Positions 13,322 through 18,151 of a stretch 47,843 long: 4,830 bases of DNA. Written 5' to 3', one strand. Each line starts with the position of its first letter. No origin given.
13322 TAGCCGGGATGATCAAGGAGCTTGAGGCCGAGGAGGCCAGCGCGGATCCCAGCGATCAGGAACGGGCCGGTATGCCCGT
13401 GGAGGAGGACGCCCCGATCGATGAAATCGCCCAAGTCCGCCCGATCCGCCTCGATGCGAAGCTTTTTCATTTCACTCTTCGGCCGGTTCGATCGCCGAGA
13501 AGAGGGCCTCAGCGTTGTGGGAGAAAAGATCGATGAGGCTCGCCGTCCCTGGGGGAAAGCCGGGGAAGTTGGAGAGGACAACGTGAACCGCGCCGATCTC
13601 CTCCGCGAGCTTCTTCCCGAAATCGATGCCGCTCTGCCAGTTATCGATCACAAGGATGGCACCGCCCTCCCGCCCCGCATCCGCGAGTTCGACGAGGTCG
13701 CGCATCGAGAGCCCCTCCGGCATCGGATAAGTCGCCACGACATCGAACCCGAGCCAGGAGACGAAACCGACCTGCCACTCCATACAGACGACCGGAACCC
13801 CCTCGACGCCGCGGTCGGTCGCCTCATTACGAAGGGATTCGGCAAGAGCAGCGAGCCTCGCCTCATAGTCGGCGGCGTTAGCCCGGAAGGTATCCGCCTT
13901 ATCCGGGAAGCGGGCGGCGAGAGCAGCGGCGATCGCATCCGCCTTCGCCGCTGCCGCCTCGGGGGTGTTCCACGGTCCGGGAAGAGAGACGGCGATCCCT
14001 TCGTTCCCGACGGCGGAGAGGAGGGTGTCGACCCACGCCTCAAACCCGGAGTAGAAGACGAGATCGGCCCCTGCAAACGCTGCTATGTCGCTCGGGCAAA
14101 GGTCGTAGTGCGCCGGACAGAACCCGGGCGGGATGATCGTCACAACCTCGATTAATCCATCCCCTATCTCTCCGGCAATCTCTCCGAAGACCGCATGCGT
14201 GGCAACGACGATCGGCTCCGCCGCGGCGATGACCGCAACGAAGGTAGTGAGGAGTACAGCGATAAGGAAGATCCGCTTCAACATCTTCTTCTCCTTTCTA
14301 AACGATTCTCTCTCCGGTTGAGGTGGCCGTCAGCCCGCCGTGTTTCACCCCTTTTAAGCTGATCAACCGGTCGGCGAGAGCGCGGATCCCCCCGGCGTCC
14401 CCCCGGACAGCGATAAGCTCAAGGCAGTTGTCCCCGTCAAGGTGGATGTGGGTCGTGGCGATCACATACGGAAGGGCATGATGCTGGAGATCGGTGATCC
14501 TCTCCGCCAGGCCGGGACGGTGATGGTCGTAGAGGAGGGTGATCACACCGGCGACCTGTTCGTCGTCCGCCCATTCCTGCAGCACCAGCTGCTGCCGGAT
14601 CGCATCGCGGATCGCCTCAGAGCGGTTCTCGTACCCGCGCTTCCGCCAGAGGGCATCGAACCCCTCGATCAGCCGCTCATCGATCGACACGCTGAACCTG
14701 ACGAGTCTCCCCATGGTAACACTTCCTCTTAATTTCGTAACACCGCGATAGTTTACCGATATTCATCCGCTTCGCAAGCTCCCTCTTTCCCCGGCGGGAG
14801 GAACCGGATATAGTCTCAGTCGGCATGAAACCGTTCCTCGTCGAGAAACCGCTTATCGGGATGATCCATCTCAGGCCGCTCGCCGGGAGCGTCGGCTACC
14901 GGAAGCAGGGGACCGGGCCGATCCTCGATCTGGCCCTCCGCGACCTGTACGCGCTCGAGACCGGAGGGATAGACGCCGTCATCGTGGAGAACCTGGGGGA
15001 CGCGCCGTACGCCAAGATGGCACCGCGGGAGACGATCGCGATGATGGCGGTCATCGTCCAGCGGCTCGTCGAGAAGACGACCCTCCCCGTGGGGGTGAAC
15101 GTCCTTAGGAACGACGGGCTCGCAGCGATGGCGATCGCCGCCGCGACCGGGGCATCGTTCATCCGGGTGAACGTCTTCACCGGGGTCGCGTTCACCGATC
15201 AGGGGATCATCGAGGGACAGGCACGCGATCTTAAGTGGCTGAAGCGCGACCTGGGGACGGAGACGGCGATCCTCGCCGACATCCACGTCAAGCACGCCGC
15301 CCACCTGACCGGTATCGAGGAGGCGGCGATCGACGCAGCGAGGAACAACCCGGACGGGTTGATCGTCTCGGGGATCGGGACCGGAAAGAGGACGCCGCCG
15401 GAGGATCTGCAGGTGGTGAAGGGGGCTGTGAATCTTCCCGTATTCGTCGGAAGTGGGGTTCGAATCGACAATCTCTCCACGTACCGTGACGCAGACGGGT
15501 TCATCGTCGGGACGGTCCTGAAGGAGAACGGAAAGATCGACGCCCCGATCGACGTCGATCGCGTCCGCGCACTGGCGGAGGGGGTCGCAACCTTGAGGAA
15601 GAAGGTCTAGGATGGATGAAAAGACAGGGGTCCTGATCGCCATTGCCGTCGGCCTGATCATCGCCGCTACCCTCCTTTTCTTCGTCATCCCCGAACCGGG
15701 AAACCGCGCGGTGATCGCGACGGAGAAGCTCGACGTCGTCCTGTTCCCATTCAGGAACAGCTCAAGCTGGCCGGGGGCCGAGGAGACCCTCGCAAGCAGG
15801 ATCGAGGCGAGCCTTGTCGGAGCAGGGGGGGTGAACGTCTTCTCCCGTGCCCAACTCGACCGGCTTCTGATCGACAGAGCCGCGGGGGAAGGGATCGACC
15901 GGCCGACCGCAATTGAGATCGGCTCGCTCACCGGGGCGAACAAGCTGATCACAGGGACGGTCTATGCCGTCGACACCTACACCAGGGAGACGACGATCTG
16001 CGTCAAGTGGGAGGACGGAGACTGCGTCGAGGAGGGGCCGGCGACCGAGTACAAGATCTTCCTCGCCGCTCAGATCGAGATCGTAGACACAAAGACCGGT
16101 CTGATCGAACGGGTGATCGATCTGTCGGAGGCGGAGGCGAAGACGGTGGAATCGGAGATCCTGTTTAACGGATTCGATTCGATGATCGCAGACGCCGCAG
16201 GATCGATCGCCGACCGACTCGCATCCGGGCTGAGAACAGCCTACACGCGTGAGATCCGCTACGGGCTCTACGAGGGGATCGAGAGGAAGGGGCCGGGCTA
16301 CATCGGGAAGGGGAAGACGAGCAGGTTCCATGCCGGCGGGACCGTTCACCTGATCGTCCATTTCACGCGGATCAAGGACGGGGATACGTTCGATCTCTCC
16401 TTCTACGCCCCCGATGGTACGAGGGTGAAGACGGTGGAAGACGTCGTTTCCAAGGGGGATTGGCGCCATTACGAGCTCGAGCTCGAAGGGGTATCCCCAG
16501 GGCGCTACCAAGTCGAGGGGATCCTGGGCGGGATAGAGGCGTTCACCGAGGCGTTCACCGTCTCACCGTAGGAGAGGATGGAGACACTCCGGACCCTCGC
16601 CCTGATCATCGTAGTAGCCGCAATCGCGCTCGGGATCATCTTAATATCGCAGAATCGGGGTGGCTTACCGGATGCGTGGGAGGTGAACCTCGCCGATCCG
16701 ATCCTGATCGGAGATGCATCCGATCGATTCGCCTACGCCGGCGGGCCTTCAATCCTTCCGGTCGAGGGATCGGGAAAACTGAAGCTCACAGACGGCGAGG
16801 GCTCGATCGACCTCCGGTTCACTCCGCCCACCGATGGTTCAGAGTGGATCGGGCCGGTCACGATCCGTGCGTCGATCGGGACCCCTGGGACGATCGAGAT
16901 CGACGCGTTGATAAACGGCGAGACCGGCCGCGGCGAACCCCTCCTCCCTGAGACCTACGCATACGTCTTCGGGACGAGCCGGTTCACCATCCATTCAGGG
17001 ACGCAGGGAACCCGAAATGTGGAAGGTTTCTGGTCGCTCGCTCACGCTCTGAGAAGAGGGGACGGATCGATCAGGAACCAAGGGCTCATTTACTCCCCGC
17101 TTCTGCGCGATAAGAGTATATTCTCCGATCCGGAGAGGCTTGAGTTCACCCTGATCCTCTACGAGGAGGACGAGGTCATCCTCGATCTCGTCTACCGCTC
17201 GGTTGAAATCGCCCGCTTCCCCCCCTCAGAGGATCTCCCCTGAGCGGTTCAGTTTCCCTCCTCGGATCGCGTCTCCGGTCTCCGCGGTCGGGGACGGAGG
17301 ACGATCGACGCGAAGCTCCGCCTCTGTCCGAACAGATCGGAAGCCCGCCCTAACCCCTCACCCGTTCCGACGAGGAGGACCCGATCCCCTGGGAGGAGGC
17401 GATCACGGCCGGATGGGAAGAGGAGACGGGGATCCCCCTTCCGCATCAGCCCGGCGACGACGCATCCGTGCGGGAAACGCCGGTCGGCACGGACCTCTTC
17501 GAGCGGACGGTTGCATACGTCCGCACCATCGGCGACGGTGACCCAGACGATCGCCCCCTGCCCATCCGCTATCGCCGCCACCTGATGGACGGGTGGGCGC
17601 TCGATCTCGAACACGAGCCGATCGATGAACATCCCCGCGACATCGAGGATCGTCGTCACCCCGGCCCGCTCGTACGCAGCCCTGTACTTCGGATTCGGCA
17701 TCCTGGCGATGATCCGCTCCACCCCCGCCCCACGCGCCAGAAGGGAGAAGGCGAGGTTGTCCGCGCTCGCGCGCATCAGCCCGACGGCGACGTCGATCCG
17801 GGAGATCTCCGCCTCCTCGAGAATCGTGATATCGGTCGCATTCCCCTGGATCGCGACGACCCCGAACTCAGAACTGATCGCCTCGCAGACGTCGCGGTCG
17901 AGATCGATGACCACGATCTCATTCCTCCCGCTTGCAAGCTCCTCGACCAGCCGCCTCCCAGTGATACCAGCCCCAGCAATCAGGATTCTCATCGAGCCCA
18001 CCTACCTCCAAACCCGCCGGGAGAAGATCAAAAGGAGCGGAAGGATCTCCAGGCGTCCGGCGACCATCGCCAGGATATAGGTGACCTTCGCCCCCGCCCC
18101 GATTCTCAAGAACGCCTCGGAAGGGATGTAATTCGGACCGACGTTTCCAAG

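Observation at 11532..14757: NikR-linked TroA-type ABC transporter operon containing a Cys-less FwdE-domain protein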

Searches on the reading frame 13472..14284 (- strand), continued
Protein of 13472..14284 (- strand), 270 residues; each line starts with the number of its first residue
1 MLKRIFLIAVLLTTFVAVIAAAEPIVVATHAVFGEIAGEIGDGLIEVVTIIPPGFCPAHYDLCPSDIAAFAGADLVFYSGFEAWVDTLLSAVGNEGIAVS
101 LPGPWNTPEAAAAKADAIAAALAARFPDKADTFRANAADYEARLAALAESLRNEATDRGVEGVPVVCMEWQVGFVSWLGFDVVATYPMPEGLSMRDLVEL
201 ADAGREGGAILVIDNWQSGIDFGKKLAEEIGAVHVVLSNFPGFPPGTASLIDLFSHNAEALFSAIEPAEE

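Call 42: fold_search(model_id=the predicted structure, library=pdb)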
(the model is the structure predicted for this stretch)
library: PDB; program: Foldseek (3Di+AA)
matches with E <= 10: 1583; with E <= 0.001: 159
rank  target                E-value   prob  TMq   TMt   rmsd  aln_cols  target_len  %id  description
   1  5z2j                  7.8e-15  1.00  0.74  0.74   3.8       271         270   18  structure of S38A mutant metal-free periplasmic metal binding protein from candidatus liberibacter asiaticus (released 2018-10-03)
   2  5hx7                  1.0e-14  1.00  0.76  0.74   3.3       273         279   18  Metal ABC transporter from Listeria monocytogenes (released 2016-02-17)
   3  7me2_A                1.2e-14  1.00  0.79  0.76   3.4       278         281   20  YfeA oligomer crystal 2, form 2 (released 2021-08-25)
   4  1toa_A                1.5e-14  1.00  0.77  0.75   3.5       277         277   18  PERIPLASMIC ZINC BINDING PROTEIN TROA FROM TREPONEMA PALLIDUM (released 1999-07-05)
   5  4udn                  1.6e-14  1.00  0.77  0.79   3.1       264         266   18  structure of metal-free periplasmic metal binding protein from candidatus liberibacter asiaticus (released 2015-02-11)
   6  5zha                  1.6e-14  1.00  0.77  0.79   3.0       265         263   17  Structure of Y68F mutant Mn-Bound periplasmic metal binding protein from candidatus liberibacter asiaticus (released 2018-10-03)
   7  2osv_A                1.7e-14  1.00  0.74  0.76   3.5       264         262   23  Crystal Structure of ZnuA from E. coli (released 2007-04-17)
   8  5i4k                  1.9e-14  1.00  0.74  0.72   3.6       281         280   19  Metal ABC transporter from Listeria monocytogenes with manganese (released 2016-02-24)
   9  5w57_A                1.9e-14  1.00  0.76  0.72   3.9       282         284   21  Structure of Holo AztC (released 2017-09-20)
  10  2xqv                  2.1e-14  1.00  0.72  0.73   4.0       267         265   23  The X-ray structure of the Zn(II) bound ZnuA from Salmonella enterica (released 2011-04-27)
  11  2ogw_A                2.2e-14  1.00  0.73  0.76   3.7       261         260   23  Structure of ABC type zinc transporter from E. coli (released 2007-03-06)
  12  2osv_B                2.4e-14  1.00  0.73  0.75   3.8       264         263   23  Crystal Structure of ZnuA from E. coli (released 2007-04-17)
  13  5z2k                  2.6e-14  1.00  0.78  0.78   3.2       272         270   17  Structure of S38A mutant Mn-bound periplasmic metal binding protein from candidatus liberibacter asiaticus (released 2018-10-03)
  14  7me1_B                2.7e-14  1.00  0.79  0.77   3.2       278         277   20  YfeA oligomer crystal 1, form 1 (released 2021-08-25)
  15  6ixi                  2.9e-14  1.00  0.76  0.78   3.5       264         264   18  structure of Cd-bound periplasmic metal binding protein from candidatus liberibacter asiaticus (released 2020-01-15)
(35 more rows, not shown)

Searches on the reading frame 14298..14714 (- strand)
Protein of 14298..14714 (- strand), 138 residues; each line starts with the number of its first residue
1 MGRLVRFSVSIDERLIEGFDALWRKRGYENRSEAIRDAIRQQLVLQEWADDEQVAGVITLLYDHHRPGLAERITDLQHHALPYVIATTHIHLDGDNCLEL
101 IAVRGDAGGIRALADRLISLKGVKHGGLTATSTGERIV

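Call 3: search_protein_families(library=pfam, proteins=[window:14298-14714:-], max_evalue=0.01)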
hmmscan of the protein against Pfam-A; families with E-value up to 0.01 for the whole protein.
window:14298-14714:- (138 aa): 2 families
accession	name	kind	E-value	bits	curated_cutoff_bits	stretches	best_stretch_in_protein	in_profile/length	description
PF08753.17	NikR_C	-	2.1e-30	105.2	22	1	55-130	1-76/77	NikR C terminal nickel binding domain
PF01402.27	RHH_1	-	2.8e-10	40.2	20.5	1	6-43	1-37/39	Ribbon-helix-helix protein, copG family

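Call 5: search_protein_families(library=ncbifam, proteins=[window:14298-14714:-], max_evalue=0.01)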
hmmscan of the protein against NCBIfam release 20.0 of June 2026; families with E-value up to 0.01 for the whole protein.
window:14298-14714:- (138 aa): 7 families
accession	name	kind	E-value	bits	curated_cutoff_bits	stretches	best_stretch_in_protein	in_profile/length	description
NF003381.0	PRK04460.1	equivalog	7.8e-51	171.8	105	1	1-137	1-138/139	nickel-responsive transcriptional regulator NikR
NF002169.0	PRK01002.1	subfamily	3.4e-42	143.7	111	1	3-137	3-139/141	nickel responsive regulator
NF001884.0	PRK00630.1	subfamily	4.8e-38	130.6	119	1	3-133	9-143/148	nickel responsive regulator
NF002815.0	PRK02967.1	equivalog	2.1e-35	121.7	83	1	6-132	3-131/139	nickel-responsive transcriptional regulator NikR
TIGR02793.1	nikR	equivalog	3.8e-30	104.8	175.45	1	6-129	2-126/129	nickel-responsive transcriptional regulator NikR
NF053762.1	aCcr1_fam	equivalog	3.6e-05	23.6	60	1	11-43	7-38/38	aCcr1 family cell cycle regulator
NF058555.1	TransRegCdrSHalo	equivalog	0.00083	19.3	100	1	11-47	8-44/61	transcriptional regulator CdrS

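Call 33: search_solved_structures(query=window:14298-14714:-, max_evalue=0.001, show_alignments=3)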
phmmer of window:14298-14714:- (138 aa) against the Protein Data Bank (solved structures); distinct sequences matched with E-value up to 0.001: 12.
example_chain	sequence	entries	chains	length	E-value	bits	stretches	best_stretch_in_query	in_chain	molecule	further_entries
2bj1_A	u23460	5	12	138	4.3e-41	143.1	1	3-138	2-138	NICKEL RESPONSIVE REGULATOR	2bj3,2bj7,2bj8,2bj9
2wvd_A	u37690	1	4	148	5.8e-29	103.9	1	4-133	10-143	PUTATIVE NICKEL-RESPONSIVE REGULATOR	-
2ca9_A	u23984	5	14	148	8e-29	103.4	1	4-133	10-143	PUTATIVE NICKEL-RESPONSIVE REGULATOR | nickel-responsive regulator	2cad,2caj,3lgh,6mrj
1q5v_A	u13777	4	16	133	7.6e-28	100.2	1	6-129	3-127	Nickel responsive regulator | Nickel-responsive regulator | Nickel-responsive regulatory protein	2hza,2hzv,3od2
2wve_A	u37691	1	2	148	1.1e-27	99.8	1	4-133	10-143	PUTATIVE NICKEL-RESPONSIVE REGULATOR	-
3pht_A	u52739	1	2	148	2e-27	98.9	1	4-133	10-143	Putative nickel-responsive regulator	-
2wvc_A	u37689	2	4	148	5.2e-26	94.3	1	4-133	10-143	PUTATIVE NICKEL-RESPONSIVE REGULATOR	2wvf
2wvb_A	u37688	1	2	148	1.4e-24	89.7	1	4-133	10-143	PUTATIVE NICKEL-RESPONSIVE REGULATOR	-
2y3y_A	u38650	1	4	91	1.5e-16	63.6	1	50-135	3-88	PUTATIVE NICKEL-RESPONSIVE REGULATOR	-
3qsi_B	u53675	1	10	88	4.1e-16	62.3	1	51-134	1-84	NikR nickel-responsive regulator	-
1q5y_A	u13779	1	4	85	6.2e-16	61.7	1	56-129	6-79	Nickel responsive regulator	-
3bkf_A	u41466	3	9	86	6.8e-16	61.6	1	56-129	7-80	Nickel-responsive regulator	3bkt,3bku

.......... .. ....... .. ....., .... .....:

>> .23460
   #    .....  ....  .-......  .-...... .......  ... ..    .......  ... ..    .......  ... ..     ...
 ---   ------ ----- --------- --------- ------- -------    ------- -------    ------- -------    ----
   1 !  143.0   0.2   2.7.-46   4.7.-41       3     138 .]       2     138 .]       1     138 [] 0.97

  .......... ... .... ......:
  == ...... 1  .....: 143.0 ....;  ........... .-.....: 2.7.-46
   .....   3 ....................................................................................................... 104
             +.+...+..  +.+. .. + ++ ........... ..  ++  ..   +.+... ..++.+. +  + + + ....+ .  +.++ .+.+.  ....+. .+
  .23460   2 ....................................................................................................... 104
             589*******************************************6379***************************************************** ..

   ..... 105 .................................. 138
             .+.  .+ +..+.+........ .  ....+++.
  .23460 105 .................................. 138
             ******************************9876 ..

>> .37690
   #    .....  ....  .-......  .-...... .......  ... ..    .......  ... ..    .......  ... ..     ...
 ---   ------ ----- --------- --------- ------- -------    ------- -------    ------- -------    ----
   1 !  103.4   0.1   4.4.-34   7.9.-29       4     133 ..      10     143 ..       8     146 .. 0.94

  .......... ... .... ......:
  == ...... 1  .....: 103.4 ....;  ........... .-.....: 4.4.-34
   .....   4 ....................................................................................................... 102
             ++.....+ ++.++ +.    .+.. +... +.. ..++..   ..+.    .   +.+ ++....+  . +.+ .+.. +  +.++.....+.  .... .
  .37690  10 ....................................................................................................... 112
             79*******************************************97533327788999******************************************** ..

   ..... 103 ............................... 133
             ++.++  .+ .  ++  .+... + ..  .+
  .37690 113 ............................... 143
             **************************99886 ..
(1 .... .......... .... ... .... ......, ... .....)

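Call 61: find_encoding_contigs(protein=window:14298-14714:-, flank=3000, max_places=4)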
Protein window:14298-14714:- (138 aa): 8 contigs read that carry it; 4 places shown.
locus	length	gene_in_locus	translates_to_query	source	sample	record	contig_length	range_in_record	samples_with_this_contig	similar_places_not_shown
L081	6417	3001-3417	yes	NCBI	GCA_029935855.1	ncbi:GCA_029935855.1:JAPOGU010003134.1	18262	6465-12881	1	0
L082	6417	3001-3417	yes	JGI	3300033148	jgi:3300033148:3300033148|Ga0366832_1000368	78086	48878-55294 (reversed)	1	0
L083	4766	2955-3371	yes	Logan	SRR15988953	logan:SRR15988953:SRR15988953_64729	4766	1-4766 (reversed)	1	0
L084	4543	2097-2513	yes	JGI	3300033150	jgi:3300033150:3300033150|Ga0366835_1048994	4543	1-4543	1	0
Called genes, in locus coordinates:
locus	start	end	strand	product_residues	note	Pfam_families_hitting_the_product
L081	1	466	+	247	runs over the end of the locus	PF02254:TrkA_N, PF02080:TrkA_C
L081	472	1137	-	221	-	-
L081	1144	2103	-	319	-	-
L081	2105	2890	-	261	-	PF03437:BtpA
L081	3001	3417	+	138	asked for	PF01402:RHH_1, PF08753:NikR_C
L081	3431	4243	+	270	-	PF01297:ZnuA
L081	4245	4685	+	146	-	PF02663:FmdE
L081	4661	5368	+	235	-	PF00005:ABC_tran, PF02463:SMC_N (faint), PF13304:AAA_21 (weak)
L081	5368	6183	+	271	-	PF00950:ABC-3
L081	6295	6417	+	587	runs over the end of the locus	PF21623:HK_sensor_dom_bact, PF00211:Guanylate_cyc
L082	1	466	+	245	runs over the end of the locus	PF02254:TrkA_N, PF02080:TrkA_C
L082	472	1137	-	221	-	-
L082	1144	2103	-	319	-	-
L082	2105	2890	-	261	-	PF03437:BtpA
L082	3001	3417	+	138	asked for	PF01402:RHH_1, PF08753:NikR_C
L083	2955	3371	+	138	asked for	PF01402:RHH_1, PF08753:NikR_C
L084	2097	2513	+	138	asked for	PF01402:RHH_1, PF08753:NikR_C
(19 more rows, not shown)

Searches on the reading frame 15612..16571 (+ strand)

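Call 3: search_protein_families(library=pfam, proteins=[window:15612-16571:+], max_evalue=0.01)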
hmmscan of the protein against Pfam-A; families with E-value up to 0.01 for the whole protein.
window:15612-16571:+ (319 aa): 1 family
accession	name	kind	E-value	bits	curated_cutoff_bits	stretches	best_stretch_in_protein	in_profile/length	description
PF03783.19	CsgG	-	5.5e-05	23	20.8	1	51-127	31-108/210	Curli production assembly/transport component CsgG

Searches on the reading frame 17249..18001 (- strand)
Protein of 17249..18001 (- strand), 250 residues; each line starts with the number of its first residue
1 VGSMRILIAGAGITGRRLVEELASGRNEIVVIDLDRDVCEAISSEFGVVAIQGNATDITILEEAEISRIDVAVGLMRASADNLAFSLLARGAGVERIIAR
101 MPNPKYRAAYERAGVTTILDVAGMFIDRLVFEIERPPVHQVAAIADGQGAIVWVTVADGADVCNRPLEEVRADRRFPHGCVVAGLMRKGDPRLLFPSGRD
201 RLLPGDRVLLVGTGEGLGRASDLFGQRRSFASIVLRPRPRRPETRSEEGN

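Call 35: search_protein_families(library=pfam, proteins=[window:17249-18001:-], max_evalue=0.0001)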
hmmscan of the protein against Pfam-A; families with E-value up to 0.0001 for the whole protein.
window:17249-18001:- (250 aa): 2 families
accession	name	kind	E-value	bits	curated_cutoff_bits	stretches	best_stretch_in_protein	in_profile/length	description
PF02254.24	TrkA_N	-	1.2e-23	84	23.8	1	6-118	1-113/116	TrkA-N domain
PF02080.26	TrkA_C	-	3.7e-13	49.6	27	1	151-225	1-71/71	TrkA-C domain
